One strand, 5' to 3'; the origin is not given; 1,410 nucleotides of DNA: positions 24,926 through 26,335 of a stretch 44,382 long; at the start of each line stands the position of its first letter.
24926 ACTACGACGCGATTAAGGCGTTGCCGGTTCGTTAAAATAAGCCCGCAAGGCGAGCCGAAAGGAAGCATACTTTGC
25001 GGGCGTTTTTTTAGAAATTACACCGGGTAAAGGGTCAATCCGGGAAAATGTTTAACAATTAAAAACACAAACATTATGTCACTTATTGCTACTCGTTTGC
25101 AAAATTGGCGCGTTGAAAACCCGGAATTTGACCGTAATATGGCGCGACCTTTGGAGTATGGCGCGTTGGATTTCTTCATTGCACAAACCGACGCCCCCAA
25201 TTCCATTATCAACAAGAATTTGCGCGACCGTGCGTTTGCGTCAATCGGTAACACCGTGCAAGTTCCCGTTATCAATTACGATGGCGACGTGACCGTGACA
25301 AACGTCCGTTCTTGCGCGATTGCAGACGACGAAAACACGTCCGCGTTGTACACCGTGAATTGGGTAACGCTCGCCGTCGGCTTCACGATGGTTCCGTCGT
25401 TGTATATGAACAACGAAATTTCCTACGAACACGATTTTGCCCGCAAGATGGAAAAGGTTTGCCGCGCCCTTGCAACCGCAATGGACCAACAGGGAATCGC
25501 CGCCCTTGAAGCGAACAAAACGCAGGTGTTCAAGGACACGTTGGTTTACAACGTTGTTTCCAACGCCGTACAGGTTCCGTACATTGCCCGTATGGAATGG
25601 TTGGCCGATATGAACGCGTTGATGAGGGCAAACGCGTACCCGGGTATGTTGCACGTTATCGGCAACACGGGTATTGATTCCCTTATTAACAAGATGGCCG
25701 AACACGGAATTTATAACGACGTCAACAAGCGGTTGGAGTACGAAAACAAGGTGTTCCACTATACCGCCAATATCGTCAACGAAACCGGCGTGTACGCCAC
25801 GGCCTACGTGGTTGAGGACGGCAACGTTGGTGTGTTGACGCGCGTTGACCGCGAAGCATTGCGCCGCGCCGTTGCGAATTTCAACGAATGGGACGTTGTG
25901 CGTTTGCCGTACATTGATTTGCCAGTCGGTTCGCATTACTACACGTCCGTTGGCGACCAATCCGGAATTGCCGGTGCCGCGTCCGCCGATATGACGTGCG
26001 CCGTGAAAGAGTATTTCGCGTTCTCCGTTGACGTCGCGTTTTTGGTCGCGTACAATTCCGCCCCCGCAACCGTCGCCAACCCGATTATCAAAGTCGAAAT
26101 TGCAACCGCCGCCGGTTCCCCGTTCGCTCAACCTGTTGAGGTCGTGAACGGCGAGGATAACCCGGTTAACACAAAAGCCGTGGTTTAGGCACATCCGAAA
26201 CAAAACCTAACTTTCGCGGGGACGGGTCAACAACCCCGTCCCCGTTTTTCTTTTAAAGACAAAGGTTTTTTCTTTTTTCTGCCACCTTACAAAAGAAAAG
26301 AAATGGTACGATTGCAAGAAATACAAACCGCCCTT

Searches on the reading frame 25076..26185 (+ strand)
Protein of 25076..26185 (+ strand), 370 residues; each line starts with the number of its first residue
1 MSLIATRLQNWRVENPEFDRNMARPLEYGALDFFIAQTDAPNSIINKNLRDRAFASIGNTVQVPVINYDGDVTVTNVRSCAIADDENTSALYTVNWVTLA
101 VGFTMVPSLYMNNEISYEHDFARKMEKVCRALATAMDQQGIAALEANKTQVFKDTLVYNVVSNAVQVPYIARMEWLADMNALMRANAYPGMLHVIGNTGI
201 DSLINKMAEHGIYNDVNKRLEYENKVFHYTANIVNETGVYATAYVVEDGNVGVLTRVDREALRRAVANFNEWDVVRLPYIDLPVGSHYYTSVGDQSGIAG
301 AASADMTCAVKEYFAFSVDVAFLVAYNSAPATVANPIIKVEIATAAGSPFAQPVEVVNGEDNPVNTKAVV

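Call 80: search_protein_families(library=phrogs, proteins=[window:25076-26185:+], max_evalue=0.00001)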
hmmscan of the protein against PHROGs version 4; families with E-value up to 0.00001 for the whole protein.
window:25076-26185:+ (370 aa): 1 family
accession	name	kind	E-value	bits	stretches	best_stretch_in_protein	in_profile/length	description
phrog_7231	-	head and packaging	2.4e-121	406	1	1-344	1-348/349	virion structural protein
